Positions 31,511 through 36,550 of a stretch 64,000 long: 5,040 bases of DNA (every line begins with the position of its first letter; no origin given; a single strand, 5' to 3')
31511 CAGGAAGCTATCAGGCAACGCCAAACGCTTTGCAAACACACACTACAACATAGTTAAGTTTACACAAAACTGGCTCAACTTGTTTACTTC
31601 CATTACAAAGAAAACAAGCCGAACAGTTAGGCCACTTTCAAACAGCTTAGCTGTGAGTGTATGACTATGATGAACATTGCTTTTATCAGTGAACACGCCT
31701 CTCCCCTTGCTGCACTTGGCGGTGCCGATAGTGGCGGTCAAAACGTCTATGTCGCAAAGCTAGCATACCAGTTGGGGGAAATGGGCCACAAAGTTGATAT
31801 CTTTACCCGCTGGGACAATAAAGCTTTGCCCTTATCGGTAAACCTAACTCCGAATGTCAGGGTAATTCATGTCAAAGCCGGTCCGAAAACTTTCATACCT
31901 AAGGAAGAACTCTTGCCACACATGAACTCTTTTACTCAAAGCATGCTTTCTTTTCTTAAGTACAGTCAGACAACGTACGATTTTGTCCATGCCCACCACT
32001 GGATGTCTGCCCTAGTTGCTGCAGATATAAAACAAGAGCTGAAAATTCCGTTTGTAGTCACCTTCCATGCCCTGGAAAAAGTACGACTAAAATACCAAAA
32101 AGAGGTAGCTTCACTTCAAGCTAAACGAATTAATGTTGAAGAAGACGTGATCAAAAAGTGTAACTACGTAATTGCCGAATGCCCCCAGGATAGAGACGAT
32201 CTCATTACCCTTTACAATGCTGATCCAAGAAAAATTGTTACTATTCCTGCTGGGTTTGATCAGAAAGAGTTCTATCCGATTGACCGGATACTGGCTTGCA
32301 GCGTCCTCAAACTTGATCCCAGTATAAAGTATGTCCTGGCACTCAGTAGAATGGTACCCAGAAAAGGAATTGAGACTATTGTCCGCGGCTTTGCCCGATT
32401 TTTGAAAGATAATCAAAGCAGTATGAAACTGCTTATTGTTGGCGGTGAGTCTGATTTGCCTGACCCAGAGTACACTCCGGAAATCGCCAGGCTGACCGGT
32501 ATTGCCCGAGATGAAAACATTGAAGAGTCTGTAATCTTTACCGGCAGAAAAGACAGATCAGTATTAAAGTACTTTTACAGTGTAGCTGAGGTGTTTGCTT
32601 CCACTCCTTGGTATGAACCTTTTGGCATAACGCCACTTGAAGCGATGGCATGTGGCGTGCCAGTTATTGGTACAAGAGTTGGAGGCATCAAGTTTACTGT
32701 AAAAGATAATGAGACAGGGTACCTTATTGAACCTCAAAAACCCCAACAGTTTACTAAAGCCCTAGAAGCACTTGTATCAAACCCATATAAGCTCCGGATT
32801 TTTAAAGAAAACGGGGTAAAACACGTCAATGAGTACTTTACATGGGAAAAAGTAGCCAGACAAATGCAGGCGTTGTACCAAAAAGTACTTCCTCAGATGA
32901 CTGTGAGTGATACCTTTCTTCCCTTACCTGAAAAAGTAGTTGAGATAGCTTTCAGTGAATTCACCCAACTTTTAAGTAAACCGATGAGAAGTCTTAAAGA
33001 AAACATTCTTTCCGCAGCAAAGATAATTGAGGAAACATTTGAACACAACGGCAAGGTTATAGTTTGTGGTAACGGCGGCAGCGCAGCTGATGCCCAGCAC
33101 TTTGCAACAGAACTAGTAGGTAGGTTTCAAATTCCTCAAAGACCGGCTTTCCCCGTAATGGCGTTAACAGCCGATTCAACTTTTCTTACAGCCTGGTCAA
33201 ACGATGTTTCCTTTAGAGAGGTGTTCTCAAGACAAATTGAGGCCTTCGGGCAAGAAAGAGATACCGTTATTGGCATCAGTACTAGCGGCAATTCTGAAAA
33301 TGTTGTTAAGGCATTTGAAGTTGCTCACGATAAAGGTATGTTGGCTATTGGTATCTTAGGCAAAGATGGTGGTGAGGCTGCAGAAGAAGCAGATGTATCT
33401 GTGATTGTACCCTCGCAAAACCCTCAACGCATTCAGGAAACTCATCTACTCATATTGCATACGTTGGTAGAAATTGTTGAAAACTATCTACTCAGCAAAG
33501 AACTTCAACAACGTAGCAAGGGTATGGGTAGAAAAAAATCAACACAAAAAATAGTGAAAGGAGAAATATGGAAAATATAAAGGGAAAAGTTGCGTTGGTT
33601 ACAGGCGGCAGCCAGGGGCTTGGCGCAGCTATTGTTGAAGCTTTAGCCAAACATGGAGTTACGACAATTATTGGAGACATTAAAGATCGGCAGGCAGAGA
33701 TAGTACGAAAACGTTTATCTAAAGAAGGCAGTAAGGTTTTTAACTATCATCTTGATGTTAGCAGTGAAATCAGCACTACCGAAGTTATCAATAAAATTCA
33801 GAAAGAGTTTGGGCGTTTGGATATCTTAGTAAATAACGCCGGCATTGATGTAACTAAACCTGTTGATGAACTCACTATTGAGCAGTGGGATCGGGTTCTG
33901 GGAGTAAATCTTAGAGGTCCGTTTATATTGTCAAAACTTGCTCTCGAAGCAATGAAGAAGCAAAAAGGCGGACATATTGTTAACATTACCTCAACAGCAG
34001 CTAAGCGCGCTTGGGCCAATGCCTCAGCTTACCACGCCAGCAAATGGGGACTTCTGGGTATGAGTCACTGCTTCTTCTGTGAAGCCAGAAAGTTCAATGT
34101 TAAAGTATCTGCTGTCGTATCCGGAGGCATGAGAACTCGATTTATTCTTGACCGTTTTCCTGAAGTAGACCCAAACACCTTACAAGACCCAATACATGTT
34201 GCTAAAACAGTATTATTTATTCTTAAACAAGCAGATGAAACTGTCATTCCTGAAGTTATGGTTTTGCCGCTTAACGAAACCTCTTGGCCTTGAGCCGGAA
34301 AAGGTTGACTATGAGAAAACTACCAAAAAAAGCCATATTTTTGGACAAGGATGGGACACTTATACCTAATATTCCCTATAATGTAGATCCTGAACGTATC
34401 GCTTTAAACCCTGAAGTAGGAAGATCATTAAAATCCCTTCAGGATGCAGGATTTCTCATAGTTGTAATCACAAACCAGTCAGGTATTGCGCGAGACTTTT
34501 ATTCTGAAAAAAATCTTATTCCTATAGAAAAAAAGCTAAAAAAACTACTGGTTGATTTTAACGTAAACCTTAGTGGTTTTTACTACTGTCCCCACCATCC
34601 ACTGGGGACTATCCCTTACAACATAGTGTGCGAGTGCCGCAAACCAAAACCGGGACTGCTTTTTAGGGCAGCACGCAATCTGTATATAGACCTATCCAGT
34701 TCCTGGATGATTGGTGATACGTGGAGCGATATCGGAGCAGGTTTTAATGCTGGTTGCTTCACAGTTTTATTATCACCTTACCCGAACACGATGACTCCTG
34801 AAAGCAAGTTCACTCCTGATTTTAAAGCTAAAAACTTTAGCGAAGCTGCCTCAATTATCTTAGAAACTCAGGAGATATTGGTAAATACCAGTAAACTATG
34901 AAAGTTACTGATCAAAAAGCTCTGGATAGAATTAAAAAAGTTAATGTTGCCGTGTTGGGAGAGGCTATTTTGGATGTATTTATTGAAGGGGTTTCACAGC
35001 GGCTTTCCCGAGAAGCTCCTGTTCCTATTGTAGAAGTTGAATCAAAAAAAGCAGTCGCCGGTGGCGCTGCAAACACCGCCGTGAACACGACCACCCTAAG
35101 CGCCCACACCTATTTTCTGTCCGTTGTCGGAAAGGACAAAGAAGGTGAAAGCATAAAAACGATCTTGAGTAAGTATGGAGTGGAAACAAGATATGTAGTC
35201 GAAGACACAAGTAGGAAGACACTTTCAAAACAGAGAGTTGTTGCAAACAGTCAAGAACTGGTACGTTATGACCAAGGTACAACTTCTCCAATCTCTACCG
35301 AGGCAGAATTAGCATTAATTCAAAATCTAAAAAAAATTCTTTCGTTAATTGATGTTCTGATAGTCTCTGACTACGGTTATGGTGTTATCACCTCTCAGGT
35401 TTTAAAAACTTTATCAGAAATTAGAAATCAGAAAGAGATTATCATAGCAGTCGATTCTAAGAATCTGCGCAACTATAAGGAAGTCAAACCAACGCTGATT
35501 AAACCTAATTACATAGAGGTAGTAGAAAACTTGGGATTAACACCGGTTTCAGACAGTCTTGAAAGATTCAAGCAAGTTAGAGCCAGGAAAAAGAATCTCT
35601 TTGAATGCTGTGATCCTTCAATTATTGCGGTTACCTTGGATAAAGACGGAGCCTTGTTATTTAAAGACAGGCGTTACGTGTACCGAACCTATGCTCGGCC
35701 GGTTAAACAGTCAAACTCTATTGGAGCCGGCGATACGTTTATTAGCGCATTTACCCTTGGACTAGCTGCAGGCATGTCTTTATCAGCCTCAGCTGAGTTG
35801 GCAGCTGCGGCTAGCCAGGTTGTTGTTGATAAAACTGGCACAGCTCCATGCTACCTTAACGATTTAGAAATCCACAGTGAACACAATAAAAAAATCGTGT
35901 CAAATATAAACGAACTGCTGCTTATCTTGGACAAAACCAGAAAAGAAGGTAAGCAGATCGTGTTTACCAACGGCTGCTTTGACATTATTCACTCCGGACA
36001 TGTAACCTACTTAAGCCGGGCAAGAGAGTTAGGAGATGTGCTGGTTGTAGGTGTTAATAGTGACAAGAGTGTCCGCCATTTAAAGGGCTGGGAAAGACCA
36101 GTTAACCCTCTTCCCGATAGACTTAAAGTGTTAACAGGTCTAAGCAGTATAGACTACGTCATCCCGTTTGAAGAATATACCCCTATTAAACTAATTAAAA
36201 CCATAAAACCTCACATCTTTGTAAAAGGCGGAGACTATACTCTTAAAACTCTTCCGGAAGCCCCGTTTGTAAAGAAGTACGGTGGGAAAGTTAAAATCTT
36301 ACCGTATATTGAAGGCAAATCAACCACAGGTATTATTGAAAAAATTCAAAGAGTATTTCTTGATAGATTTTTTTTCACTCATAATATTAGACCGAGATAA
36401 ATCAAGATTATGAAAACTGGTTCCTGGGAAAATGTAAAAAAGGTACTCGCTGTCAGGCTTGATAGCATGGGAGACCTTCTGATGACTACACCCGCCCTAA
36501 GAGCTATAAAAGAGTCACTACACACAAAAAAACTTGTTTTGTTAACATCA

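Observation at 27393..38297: ADP-heptose biosynthesis plus three GT9 heptosyltransferase homologs, two GT4 and one GT2, in a genome without LPS signatures: candidate heptose-based protein or cell-wall glycosylation system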

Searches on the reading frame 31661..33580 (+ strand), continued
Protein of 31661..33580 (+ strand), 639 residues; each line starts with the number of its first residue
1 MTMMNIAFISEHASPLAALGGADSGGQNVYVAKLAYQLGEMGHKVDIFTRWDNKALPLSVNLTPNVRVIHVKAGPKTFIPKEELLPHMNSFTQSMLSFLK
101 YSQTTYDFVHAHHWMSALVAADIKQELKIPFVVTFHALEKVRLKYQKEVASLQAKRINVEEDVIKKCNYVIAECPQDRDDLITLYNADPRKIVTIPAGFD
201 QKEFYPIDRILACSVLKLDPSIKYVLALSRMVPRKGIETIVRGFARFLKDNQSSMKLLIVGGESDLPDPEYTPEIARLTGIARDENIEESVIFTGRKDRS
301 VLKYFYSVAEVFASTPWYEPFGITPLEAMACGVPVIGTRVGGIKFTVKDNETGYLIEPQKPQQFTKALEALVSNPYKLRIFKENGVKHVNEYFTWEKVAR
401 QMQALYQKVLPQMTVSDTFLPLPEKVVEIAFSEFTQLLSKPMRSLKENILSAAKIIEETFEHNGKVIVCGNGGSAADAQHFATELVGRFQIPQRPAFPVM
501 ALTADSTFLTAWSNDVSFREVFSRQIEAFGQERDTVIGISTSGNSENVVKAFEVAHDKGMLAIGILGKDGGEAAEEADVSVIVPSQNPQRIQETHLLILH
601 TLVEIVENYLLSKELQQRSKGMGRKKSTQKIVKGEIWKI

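Call 27: search_solved_structures(query=window:31661-33580:+, max_evalue=1e-10, show_alignments=2)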
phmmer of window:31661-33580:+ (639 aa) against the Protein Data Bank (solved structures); distinct sequences matched with E-value up to 1e-10: 36.
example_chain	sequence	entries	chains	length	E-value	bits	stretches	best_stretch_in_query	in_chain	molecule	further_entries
6kih_A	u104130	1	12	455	1.4e-67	231.8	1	5-411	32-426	Tll1590 protein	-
3c48_A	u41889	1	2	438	8e-61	209.5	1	4-412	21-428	Predicted glycosyltransferases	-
3c4q_A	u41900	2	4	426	1.3e-60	208.7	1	4-412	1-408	Predicted glycosyltransferases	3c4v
1tk9_A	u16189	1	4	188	1.2e-44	156.1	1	438-607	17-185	Phosphoheptose isomerase 1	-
1x92_A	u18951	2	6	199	2e-44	155.4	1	445-613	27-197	PHOSPHOHEPTOSE ISOMERASE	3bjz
5i01_A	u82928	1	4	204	6.7e-43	150.3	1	428-612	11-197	Phosphoheptose isomerase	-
2i22_A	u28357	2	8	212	2.1e-41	145.3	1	449-610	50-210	Phosphoheptose isomerase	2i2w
1x94_A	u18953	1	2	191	5.1e-41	144.1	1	448-608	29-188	putative Phosphoheptose isomerase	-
2xbl_A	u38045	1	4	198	5e-39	137.5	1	458-613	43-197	PHOSPHOHEPTOSE ISOMERASE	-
2x3y_A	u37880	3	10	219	6.8e-39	137.1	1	458-613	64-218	PHOSPHOHEPTOSE ISOMERASE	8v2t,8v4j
5lu5_A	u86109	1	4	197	1.3e-38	136.2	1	458-613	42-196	Phosphoheptose isomerase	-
5ltz_A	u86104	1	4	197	1.3e-38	136.2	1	458-613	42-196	Phosphoheptose isomerase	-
5lu7_A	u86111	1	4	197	6.4e-38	133.9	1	458-613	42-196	Phosphoheptose isomerase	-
5lu6_A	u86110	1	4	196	1.1e-37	133.1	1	458-611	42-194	Phosphoheptose isomerase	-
5by2_A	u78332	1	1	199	7.5e-37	130.3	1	445-610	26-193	Phosphoheptose isomerase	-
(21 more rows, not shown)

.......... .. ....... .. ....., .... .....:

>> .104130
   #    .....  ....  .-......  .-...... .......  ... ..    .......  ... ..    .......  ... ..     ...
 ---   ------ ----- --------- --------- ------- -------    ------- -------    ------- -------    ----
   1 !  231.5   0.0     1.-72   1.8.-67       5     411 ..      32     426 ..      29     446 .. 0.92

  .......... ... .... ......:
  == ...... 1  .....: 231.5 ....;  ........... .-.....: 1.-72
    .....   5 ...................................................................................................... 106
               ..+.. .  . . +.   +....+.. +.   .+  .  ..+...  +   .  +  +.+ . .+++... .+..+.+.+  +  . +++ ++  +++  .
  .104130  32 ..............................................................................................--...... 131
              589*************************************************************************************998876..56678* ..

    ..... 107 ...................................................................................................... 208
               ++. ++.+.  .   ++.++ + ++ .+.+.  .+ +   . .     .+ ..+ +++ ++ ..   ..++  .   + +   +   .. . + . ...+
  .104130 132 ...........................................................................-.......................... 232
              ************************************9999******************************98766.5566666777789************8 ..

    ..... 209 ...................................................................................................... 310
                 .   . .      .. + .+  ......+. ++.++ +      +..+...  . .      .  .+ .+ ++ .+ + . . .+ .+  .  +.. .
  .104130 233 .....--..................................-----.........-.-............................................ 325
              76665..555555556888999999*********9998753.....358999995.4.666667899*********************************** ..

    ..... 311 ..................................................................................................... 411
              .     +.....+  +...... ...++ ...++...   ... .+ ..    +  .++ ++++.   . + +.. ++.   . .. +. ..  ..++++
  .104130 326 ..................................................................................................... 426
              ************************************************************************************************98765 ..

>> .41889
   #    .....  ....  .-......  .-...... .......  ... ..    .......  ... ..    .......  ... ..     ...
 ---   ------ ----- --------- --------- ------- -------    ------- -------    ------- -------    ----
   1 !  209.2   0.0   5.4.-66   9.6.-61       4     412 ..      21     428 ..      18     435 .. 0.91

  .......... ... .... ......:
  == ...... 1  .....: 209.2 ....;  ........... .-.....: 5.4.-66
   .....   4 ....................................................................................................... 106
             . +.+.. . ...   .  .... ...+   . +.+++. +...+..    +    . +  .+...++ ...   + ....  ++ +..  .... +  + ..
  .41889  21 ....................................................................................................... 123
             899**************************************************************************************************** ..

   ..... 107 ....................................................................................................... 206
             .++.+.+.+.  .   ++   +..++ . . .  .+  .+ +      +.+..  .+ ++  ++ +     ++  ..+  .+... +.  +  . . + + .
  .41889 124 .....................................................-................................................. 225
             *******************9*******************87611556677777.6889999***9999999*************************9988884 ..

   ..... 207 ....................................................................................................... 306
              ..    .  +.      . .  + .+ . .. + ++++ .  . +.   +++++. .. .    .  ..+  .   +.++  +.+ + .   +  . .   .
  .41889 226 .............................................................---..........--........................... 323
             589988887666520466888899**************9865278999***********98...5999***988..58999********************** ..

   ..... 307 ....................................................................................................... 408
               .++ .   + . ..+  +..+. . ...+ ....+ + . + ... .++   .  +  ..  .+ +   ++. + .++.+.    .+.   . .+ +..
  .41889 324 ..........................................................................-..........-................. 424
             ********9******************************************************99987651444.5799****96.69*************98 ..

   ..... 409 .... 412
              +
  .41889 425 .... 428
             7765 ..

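Call 62: search_protein_families(library=pfam, proteins=[L001:82-1275:+, L001:3860-5857:+, L001:7165-7905:+, L001:7889-8626:-, L001:16037-17011:-, L001:16953-18725:-, L001:19662-20435:+, L001:20608-21252:+, L005:8269-8898:+, L005:17660-19765:+], max_evalue=0.00001)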
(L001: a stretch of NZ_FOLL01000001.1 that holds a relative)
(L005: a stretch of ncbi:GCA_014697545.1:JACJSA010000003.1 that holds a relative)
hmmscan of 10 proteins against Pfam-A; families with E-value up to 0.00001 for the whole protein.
L001:82-1275:+ (397 aa): 2 families
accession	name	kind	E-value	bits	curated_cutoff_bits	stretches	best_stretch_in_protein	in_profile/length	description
PF13091.12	PLDc_2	-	6e-39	133.3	27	2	221-345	3-130/132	PLD-like domain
PF00614.28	PLDc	-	1.2e-07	31.9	21.9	0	114-135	3-24/28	Phospholipase D Active site motif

L001:3860-5857:+ (665 aa): 9 families
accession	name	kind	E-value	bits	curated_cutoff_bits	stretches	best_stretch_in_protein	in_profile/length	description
PF02518.31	HATPase_c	-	4.6e-29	101.5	26.4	1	551-659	2-110/111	Histidine kinase-, DNA gyrase B-, and HSP90-like ATPase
PF13426.13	PAS_9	-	1.3e-24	86.9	27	1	149-251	2-103/103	PAS domain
PF08448.16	PAS_4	-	4.2e-21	75.7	23.1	1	145-253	2-109/110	PAS fold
PF00989.32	PAS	-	2.2e-20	73.2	22.6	1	140-249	3-113/113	PAS fold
PF00512.31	HisKA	-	1e-16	61.1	26.9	1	442-506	2-66/66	His Kinase A (phospho-acceptor) domain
PF13185.12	GAF_2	-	7.6e-11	42.8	28.6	1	282-427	4-136/136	GAF domain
PF01590.32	GAF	-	3.2e-10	41.1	22.4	1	284-426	4-133/133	GAF domain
PF13188.13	PAS_8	-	1.2e-08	35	21.8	0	141-190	4-50/65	PAS domain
PF08447.18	PAS_3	-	3e-06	27.8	25.6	0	161-243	2-86/89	PAS fold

L001:7165-7905:+ (246 aa): 1 family
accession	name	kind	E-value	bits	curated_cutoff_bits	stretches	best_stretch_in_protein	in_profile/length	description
PF08867.16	FRG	-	4.8e-20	72.7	25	1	33-118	3-88/94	FRG domain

L001:7889-8626:- (245 aa): 1 family
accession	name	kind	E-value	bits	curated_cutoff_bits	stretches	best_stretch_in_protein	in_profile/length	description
PF01904.24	DUF72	-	3e-69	233.8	25.3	1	24-240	1-216/217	Protein of unknown function DUF72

L001:16037-17011:- (324 aa): 3 families
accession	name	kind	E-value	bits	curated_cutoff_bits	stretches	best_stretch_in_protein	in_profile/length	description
PF00535.33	Glycos_transf_2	-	7.7e-20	71.9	23.3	1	6-105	1-96/168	Glycosyl transferase family 2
PF13641.12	Glyco_tranf_2_3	-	1.6e-10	41.8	27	1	4-215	2-225/230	Glycosyltransferase like family 2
PF10111.15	Glyco_tranf_2_2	-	9.9e-08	32.2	27.3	0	25-99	19-93/276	Glycosyltransferase like family 2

L001:16953-18725:- (590 aa): 2 families
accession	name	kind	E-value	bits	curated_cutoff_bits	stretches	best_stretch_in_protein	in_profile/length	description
PF16861.10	Carbam_trans_C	-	2.8e-69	232.5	27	1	402-570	1-170/170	Carbamoyltransferase C-terminus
PF02543.21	Carbam_trans_N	-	6.5e-67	226.8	24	1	4-349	3-345/346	Carbamoyltransferase N-terminus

L001:19662-20435:+ (257 aa): 1 family
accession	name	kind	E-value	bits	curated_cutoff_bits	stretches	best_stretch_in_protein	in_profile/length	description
PF00924.24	MS_channel_2nd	-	5.3e-21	74.9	20.2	1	106-172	2-68/68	Mechanosensitive ion channel, beta-domain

L001:20608-21252:+ (214 aa): 0 families

L005:8269-8898:+ (209 aa): 0 families

L005:17660-19765:+ (701 aa): 1 family
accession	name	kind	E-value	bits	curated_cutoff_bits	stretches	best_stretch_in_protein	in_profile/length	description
PF01075.23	Glyco_transf_9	-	2.8e-45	155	22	2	441-672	2-236/247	Glycosyltransferase family 9 (heptosyltransferase)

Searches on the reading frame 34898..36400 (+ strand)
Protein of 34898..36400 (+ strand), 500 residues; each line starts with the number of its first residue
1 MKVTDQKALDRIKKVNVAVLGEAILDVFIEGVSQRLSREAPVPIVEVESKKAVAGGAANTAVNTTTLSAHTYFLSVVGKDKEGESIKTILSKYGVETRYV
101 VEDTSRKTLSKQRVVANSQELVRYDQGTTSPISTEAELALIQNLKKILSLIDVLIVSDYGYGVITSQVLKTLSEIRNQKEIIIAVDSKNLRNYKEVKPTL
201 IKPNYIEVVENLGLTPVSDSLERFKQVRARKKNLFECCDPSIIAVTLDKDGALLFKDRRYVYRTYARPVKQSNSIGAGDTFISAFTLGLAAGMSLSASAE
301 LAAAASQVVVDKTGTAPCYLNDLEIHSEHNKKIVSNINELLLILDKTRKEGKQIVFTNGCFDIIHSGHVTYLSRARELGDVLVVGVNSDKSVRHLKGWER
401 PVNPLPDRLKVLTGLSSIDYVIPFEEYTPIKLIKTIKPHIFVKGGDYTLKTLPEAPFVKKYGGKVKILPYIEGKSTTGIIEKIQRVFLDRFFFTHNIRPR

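Call 3: search_protein_families(library=pfam, proteins=[window:34898-36400:+])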
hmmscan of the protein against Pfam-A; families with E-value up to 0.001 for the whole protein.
window:34898-36400:+ (500 aa): 2 families
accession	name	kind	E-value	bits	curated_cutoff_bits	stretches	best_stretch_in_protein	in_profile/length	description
PF00294.29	PfkB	-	1.1e-38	133.7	25.8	1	16-318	3-298/302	pfkB family carbohydrate kinase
PF01467.32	CTP_transf_like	-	3.4e-20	73.1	21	1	356-455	1-96/133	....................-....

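Call 4: search_protein_families(library=ncbifam, proteins=[window:34898-36400:+])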
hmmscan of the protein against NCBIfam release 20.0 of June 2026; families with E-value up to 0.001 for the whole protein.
window:34898-36400:+ (500 aa): 27 families (the best 25 are shown)
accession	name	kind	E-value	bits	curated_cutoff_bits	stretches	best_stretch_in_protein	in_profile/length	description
NF008454.0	PRK11316.1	equivalog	9.7e-113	377.3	521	1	7-485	3-473/475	bifunctional D-glycero-beta-D-manno-heptose-7-phosphate kinase/D-glycero-beta-D-manno-heptose 1-phosphate adenylyltransferase HldE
TIGR02198.1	rfaE_dom_I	equivalog_domain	3.8e-71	239.8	345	1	10-324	3-311/315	D-glycero-beta-D-manno-heptose-7-phosphate kinase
TIGR02199.1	rfaE_dom_II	equivalog_domain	2.8e-62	208.8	181.5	1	344-484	3-143/144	D-glycero-beta-D-manno-heptose 1-phosphate adenylyltransferase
TIGR03168.1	1-PFK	subfamily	5.6e-24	84.6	216.4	1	49-324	29-296/305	hexose kinase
TIGR03828.1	pfkB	equivalog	1.4e-21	76.8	292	1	48-324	28-296/305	1-phosphofructokinase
TIGR02152.1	D_ribokin_bact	equivalog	6.1e-21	75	299.65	1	44-325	24-296/298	ribokinase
TIGR04382.1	myo_inos_iolC_N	equivalog_domain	3.9e-18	65.8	300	2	232-318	213-298/309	5-dehydro-2-deoxygluconokinase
TIGR00125.1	cyt_tran_rel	domain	1.3e-15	57.3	27.7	1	354-413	1-57/65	adenylyltransferase/cytidyltransferase family protein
NF007321.0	PRK09813.1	equivalog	3.3e-14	53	247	1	47-313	17-258/261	fructoselysine 6-kinase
NF006957.1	PRK09434.1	equivalog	9.6e-13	48.3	450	2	52-108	25-81/302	fructokinase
NF008353.0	PRK11142.1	equivalog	2.6e-11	43.6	341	1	52-318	37-292/307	ribokinase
NF007632.0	PRK10294.1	equivalog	6.3e-11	42.1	353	1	55-323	39-300/310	6-phosphofructokinase II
NF047869.1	myo_kin_aldol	exception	5.8e-10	38.2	600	1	269-326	271-328/586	bifunctional 5-dehydro-2-deoxygluconokinase/5-dehydro-2-deoxyphosphogluconate aldolase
NF010033.0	PRK13508.1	equivalog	8e-10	38.4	469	1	132-291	108-265/309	tagatose-6-phosphate kinase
TIGR01518.1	g3p_cytidyltrns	equivalog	8.5e-10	38.8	165.4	1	355-481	1-123/125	glycerol-3-phosphate cytidylyltransferase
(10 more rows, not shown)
